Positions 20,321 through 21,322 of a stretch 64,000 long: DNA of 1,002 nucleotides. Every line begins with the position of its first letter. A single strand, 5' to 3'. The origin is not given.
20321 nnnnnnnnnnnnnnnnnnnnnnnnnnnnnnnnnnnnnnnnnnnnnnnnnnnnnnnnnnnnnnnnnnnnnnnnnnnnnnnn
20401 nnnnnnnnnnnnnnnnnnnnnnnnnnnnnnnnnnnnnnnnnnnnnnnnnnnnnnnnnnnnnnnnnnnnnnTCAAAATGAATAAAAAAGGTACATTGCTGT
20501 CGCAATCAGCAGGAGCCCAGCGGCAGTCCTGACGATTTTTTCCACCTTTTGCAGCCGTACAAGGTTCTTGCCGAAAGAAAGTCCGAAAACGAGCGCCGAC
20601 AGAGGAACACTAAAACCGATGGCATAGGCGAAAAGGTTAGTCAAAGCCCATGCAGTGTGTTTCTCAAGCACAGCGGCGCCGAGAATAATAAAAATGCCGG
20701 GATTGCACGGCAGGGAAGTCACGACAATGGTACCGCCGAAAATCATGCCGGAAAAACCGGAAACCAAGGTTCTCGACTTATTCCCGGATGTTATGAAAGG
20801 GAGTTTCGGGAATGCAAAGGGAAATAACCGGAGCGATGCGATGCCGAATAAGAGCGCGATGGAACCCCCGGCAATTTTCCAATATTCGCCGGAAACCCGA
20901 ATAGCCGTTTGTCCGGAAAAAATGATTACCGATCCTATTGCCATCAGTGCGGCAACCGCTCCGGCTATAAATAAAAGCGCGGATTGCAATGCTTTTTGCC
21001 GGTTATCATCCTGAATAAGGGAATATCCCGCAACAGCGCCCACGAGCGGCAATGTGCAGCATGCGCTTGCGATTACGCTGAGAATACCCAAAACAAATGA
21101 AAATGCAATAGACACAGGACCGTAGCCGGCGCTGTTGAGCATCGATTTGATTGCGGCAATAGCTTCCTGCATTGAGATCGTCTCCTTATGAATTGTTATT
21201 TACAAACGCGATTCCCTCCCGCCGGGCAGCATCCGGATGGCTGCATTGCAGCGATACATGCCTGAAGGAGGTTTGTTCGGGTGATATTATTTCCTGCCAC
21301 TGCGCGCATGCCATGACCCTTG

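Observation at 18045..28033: hgcA-hgcB sits at the tail of a 17-gene, single-strand arsenic / thiol-redox / Fe-S supercluster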

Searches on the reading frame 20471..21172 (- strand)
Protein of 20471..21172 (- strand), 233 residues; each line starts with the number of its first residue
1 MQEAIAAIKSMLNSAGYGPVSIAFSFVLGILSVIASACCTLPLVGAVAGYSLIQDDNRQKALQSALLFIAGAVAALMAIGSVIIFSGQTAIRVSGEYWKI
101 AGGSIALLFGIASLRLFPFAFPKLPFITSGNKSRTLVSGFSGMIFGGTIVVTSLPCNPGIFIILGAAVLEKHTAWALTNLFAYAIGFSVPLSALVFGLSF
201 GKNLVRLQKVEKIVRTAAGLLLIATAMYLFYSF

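Call 4: search_protein_families(library=pfam, proteins=[window:20471-21172:-], max_evalue=0.01)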
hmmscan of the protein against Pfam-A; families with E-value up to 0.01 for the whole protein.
window:20471-21172:- (233 aa): 0 families

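Call 6: search_protein_families(library=ncbifam, proteins=[window:20471-21172:-], max_evalue=0.01)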
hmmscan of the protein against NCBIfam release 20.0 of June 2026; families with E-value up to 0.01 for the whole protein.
window:20471-21172:- (233 aa): 1 family
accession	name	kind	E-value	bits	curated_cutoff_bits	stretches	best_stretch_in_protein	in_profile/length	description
NF040495.1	tranport_ArsG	equivalog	1.4e-10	41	200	1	22-231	7-222/225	aromatic aminobenezylarsenical efflux permease ArsG family transporter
